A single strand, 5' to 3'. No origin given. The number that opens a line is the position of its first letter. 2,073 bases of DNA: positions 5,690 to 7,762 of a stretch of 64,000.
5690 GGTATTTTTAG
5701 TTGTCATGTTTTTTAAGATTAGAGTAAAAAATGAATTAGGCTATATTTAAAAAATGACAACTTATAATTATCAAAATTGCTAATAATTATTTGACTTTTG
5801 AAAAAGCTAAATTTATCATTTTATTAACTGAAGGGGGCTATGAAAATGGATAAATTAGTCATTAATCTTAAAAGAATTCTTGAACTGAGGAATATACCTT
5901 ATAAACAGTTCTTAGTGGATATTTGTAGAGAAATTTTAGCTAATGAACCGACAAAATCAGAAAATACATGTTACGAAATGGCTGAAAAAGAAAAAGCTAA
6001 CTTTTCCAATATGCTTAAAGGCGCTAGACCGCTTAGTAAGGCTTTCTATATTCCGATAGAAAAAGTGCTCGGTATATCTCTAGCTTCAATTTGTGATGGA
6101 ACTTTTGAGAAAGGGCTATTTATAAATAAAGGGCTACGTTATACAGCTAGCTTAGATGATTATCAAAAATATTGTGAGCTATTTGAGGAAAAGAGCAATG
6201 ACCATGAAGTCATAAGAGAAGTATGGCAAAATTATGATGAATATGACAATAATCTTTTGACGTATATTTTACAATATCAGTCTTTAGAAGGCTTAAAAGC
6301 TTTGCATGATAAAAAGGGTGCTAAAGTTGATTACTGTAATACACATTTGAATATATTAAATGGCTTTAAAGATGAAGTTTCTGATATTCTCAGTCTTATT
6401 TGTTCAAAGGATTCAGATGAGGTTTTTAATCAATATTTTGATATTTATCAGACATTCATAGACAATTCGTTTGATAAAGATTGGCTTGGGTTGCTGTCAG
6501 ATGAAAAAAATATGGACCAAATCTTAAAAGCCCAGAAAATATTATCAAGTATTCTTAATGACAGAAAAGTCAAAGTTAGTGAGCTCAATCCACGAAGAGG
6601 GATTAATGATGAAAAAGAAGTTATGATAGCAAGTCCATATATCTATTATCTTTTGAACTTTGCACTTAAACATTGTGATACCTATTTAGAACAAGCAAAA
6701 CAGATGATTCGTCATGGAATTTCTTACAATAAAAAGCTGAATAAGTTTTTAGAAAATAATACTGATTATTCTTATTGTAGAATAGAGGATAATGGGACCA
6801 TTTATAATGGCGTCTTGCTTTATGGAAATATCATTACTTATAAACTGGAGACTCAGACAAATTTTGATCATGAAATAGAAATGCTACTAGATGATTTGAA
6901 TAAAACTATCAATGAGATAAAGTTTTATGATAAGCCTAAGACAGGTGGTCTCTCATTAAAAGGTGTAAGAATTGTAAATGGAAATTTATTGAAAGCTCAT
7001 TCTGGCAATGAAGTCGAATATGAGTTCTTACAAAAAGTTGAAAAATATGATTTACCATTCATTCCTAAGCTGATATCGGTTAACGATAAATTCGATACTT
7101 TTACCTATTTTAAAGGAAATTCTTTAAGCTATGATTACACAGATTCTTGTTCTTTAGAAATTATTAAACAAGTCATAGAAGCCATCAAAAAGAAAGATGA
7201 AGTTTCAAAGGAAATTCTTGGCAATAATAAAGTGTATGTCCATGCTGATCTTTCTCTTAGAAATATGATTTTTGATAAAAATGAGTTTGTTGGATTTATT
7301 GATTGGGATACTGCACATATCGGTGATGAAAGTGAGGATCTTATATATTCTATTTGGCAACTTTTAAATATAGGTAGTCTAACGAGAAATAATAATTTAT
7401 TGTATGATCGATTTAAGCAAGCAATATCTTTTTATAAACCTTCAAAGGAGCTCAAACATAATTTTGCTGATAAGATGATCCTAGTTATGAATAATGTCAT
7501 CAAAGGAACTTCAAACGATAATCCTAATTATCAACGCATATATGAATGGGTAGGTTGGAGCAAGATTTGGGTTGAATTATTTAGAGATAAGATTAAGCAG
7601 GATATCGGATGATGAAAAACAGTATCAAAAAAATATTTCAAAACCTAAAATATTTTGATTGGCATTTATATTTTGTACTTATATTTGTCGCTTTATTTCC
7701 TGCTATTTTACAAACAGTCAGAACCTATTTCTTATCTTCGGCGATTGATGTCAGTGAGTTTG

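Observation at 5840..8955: Translationally coupled pair: XRE-HTH fused to an APH/CotS-like kinase, plus a MOP/MATE-type exporter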

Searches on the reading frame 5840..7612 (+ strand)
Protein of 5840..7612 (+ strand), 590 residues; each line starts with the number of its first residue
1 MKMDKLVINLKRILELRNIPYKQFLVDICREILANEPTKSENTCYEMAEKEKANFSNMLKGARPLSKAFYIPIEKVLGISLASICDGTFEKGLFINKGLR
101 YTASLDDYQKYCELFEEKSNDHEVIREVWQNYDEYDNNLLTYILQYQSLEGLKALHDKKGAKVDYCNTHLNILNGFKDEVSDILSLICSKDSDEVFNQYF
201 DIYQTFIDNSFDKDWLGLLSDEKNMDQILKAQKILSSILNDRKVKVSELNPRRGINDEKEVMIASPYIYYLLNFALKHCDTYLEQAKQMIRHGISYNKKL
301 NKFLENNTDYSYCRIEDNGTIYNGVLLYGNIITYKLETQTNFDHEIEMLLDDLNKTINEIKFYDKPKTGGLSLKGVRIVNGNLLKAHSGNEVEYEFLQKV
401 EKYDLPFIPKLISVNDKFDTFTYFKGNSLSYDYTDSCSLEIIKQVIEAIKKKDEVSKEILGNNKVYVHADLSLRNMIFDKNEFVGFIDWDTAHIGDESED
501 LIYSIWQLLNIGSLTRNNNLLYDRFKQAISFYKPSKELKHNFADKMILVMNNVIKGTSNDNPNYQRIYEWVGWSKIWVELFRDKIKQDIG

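Call 7: search_protein_families(library=pfam, proteins=[window:5840-7612:+], max_evalue=0.01)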
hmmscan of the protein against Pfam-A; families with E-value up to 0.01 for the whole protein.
window:5840-7612:+ (590 aa): 2 families
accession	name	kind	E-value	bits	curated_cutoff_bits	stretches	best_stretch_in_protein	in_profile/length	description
PF01636.29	APH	-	8.4e-11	42.5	23.2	1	445-506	154-211/239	Phosphotransferase enzyme family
PF01163.29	RIO1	-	0.0034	17.5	22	1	393-490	58-149/187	RIO domain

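Call 8: search_protein_families(library=ncbifam, proteins=[window:5840-7612:+], max_evalue=0.01)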
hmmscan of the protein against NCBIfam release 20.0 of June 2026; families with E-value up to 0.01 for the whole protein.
window:5840-7612:+ (590 aa): 6 families
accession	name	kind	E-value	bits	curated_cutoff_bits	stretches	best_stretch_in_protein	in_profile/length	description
NF033068.1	APH_3p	equivalog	0.00012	21.7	205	1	462-509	173-220/255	APH(3') family aminoglycoside O-phosphotransferase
NF051474.1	APH_3p_Ia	exception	0.00028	20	625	1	461-510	189-237/271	aminoglycoside O-phosphotransferase APH(3')-Ia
NF041268.1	capreo_Cph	equivalog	0.0014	18.3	390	1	466-501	184-223/285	capreomycin phosphotransferase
NF000132.2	APH_2pp_Ig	exception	0.0027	17.1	620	1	445-502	174-231/306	aminoglycoside O-phosphotransferase APH(2'')-Ig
NF033059.2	APH_3p_I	exception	0.0028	17.1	400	1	460-509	184-232/267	APH(3')-I family aminoglycoside O-phosphotransferase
NF000241.1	MPH_3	exception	0.0085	15.4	500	0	460-501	184-226/293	Mph(E)/Mph(G) family macrolide 2'-phosphotransferase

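Call 9: find_homologous_proteins(query=window:5840-7609:+, max_evalue=0.001)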
Query window:5840-7609:+ (590 aa): 10 proteins with E <= 0.001 among 8000 candidates.
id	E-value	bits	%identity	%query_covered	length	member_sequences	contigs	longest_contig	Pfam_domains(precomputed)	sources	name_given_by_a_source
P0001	0.0e+0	1308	98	100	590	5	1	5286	PF07914.18,PF01636.30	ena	-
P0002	2.0e-228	778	59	100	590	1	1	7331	PF01636.30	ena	-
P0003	4.2e-216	738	57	100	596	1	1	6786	PF01636.30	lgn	-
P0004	1.0e-213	730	55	100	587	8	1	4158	PF01636.30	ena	-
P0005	4.5e-209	714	54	100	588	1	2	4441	PF01636.30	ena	-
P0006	9.6e-207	707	55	100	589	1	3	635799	PF01636.30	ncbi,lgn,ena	-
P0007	3.5e-204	698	54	100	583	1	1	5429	PF01636.30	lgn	-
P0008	1.1e-203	697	53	100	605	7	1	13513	PF01636.30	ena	-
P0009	4.6e-200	685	52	100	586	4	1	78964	PF01636.30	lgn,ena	-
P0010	4.3e-43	166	27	92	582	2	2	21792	-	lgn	-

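Call 10: find_encoding_contigs(protein=P0006, flank=8000, max_places=3)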
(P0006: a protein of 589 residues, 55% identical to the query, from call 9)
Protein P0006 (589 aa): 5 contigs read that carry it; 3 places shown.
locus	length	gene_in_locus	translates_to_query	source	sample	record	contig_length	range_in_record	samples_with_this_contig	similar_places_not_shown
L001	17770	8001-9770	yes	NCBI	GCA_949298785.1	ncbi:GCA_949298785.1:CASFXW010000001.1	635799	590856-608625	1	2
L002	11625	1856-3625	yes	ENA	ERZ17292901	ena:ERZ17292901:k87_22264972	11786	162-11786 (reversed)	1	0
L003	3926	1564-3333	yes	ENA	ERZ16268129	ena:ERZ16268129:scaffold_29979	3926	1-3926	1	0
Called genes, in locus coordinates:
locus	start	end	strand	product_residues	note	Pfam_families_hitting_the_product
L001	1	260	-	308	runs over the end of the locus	PF14390:DUF4420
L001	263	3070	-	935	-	PF10593:Z1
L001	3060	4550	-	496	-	PF13589:HATPase_c_3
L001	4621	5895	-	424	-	PF13020:NOV_C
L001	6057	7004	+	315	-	PF01844:HNH (weak), PF13395:HNH_4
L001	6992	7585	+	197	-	PF03848:TehB, PF13489:Methyltransf_23 (weak), PF08241:Methyltransf_11, PF08242:Methyltransf_12 (weak), PF13649:Methyltransf_25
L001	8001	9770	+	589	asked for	PF01636:APH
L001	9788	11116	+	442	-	-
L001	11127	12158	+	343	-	PF13350:Y_phosphatase3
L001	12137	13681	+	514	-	-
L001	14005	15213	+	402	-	PF13476:AAA_23 (weak), PF13304:AAA_21, PF13175:AAA_15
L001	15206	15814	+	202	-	-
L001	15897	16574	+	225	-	-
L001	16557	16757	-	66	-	PF12668:DUF3791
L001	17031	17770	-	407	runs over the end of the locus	-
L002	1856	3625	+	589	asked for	PF01636:APH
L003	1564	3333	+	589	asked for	PF01636:APH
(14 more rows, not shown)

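Call 11: find_encoding_contigs(protein=P0009, flank=8000, max_places=3)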
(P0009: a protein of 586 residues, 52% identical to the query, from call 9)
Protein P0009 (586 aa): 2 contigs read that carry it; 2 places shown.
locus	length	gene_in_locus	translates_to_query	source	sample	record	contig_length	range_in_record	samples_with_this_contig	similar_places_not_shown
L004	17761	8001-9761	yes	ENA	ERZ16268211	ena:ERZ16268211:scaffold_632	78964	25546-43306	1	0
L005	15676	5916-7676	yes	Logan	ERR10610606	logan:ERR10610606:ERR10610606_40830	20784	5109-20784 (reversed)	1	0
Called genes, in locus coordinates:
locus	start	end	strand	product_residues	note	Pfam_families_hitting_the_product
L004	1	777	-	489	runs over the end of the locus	PF04326:SLFN_AlbA_2, PF13749:HATPase_c_4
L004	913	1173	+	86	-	-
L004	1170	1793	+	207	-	PF00485:PRK, PF13238:AAA_18, PF13207:AAA_17 (faint)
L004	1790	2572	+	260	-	PF04909:Amidohydro_2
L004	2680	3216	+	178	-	PF01470:Peptidase_C15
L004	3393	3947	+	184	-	PF01965:DJ-1_PfpI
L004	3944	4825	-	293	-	PF11449:ArsP_2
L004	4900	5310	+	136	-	PF00571:CBS (weak)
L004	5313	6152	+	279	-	PF10609:ParA, PF13614:AAA_31 (weak), PF01656:CbiA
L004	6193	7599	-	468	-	PF01553:Acyltransferase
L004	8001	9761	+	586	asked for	PF01636:APH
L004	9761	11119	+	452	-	-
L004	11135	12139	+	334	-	-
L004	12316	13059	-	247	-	PF02086:MethyltransfD12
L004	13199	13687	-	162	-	-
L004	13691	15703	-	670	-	PF02463:SMC_N, PF13476:AAA_23, PF13514:AAA_27 (faint)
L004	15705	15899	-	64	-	-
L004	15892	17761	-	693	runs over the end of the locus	PF00176:SNF2-rel_dom, PF00270:DEAD, PF04851:ResIII, PF18766:SWI2_SNF2 (weak), PF00271:Helicase_C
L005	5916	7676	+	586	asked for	PF01636:APH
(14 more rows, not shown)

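Call 12: find_encoding_contigs(protein=P0010, flank=8000, max_places=3)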
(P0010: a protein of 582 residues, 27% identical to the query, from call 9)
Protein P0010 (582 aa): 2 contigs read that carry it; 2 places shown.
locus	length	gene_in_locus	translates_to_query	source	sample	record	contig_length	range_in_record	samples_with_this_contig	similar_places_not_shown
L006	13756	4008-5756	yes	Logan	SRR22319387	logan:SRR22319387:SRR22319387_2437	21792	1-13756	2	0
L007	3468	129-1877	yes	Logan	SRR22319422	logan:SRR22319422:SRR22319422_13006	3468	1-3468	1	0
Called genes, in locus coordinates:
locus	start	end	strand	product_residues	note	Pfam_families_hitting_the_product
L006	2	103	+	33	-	?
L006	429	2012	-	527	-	-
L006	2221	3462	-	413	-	PF00152:tRNA-synt_2 (faint), PF13393:tRNA-synt_His, PF00587:tRNA-synt_2b (faint)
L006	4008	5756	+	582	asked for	-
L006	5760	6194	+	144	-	-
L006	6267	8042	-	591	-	PF08439:Peptidase_M3_N, PF01432:Peptidase_M3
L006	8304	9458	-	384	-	PF11449:ArsP_2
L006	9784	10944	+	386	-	-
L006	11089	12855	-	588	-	-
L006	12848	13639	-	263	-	PF01790:LGT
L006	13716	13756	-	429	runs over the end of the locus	PF05958:tRNA_U5-meth_tr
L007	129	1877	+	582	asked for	-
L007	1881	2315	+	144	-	-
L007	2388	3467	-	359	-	?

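Call 13: find_encoding_contigs(protein=P0008, flank=8000, max_places=2)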
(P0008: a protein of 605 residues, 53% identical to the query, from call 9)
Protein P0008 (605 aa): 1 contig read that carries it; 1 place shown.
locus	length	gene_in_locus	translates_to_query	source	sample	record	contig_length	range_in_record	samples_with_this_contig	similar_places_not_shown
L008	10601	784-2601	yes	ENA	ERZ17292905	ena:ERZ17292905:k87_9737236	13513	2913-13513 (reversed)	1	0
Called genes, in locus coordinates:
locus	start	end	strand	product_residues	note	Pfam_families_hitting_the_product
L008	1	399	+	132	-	?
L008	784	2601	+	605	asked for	PF01636:APH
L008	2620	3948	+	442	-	-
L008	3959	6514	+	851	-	PF13350:Y_phosphatase3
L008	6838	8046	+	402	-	PF13175:AAA_15, PF13476:AAA_23 (weak), PF13304:AAA_21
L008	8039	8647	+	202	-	-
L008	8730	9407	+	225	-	-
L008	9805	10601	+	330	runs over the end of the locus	PF04055:Radical_SAM (weak)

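Call 14: find_encoding_contigs(protein=P0002, flank=8000, max_places=2)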
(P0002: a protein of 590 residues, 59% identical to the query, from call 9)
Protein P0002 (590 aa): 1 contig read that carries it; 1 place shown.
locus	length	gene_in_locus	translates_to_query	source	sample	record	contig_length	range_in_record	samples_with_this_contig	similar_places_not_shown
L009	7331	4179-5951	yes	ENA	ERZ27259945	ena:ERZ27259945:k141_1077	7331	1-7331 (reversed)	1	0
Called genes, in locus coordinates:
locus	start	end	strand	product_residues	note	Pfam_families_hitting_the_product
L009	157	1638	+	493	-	PF18555:MobL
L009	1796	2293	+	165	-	PF12844:HTH_19, PF13560:HTH_31 (weak), PF01381:HTH_3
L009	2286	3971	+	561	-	PF00239:Resolvase, PF07508:Recombinase, PF13408:Zn_ribbon_recom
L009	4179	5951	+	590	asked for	PF01636:APH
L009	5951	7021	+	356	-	-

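Call 15: find_encoding_contigs(protein=P0003, flank=8000, max_places=2)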
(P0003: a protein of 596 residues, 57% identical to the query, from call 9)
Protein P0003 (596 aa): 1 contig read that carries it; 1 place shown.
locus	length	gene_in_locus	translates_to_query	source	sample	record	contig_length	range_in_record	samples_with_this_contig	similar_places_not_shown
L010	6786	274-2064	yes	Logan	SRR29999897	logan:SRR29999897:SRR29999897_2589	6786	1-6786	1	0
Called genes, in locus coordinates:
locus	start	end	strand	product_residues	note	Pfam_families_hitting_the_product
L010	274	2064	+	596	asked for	PF01636:APH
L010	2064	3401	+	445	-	-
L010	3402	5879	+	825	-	PF13350:Y_phosphatase3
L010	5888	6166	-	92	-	-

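Call 21: search_protein_families(library=padloc, proteins=[window:5840-7609:+, L010:3402-5876:+], max_evalue=0.01)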
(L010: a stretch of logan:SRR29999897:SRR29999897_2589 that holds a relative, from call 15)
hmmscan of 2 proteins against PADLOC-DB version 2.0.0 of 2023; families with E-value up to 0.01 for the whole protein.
window:5840-7609:+ (590 aa): 1 family
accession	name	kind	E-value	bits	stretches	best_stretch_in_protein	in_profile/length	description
PDLC02888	DpdH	-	0.0096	12.4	0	168-263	271-362/622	DpdH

L010:3402-5876:+ (825 aa): 1 family
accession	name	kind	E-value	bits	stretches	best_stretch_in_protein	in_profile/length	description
PDLC01247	DEDDh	-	3.2e-06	25.9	1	489-663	1-138/139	"CAS-I,CAS-II,CAS-III,CAS-IV,CAS-V,CAS-VI; associated"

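Call 23: search_protein_families(library=pfam, proteins=[L010:3402-5876:+, L004:11135-12136:+, L001:12137-13678:+, L006:5760-6191:+], max_evalue=10)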
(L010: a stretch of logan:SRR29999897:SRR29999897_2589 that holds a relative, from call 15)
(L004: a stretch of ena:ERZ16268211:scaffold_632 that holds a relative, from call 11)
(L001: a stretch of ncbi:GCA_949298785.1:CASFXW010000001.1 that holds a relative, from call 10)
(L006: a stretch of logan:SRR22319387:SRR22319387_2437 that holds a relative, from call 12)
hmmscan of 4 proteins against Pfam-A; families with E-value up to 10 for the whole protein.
L010:3402-5876:+ (825 aa): 7 families
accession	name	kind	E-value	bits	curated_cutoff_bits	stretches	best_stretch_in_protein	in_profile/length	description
PF13350.11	Y_phosphatase3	-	9.6e-46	157.1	22.2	1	10-284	3-239/240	Tyrosine phosphatase family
PF15021.11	SHLD1_C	-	0.042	14.4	27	1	67-137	9-79/120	Shieldin complex subunit 1, C-terminal domain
PF16099.11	RMI1_C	-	0.064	13.5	27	1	389-449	50-110/143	Recq-mediated genome instability protein 1, C-terminal OB-fold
PF22784.1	PTP-SAK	-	0.13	12.7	27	1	162-200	80-120/153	Swiss Army Knife protein, DSP-PTPase phosphatase domain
PF22139.1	XPD_arch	-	0.2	12.2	27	1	64-162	12-109/110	DNA repair helicase XPD, arch domain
PF24189.1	Ig_RSC4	-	0.33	11.4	28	1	591-643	30-85/87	RSC4 Ig-like domain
PF00782.25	DSPc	-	0.83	9.9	33.5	1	131-186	36-92/133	Dual specificity phosphatase, catalytic domain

L004:11135-12136:+ (334 aa): 1 family
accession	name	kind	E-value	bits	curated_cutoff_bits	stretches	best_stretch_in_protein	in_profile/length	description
PF25031.1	SBSPON_C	-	0.091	13.1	27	1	79-129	4-51/125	SBSPON-like, C-terminal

L001:12137-13678:+ (514 aa): 0 families

L006:5760-6191:+ (144 aa): 0 families

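Call 29: search_protein_representatives(alignment_id=A1)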
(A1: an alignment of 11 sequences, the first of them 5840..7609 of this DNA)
Query: 11 sequences, 589 profile positions. Proteins with E-value up to 0.001 (for the whole library): 436; up to 1e-10: 185; up to 1e-30: 92. The best 150 are listed.
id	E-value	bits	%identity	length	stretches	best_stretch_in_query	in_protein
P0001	0.0e+00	1016.0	-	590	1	1-589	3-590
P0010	7.7e-206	701.8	-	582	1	3-587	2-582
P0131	1.5e-150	519.1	-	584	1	4-589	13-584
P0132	4.3e-136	471.5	-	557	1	39-589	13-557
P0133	1.1e-129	450.3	-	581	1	5-589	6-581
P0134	3.0e-128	445.5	-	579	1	5-589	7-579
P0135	1.3e-125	436.9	-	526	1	56-589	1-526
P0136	1.3e-122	426.9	-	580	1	6-589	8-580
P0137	1.6e-119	416.7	-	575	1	3-586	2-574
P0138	1.3e-107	377.4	-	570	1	19-589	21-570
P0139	1.2e-101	357.7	-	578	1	4-585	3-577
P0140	3.1e-101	356.4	-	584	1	7-584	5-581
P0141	2.5e-100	353.4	-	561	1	34-589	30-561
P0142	8.2e-97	341.7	-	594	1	40-589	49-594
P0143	3.3e-94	333.2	-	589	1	4-586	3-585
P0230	4.2e-28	114.8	-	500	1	368-589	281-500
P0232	8.0e-28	113.9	-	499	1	364-573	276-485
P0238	9.1e-25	103.8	-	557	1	357-586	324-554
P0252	1.1e-21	93.6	-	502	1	393-570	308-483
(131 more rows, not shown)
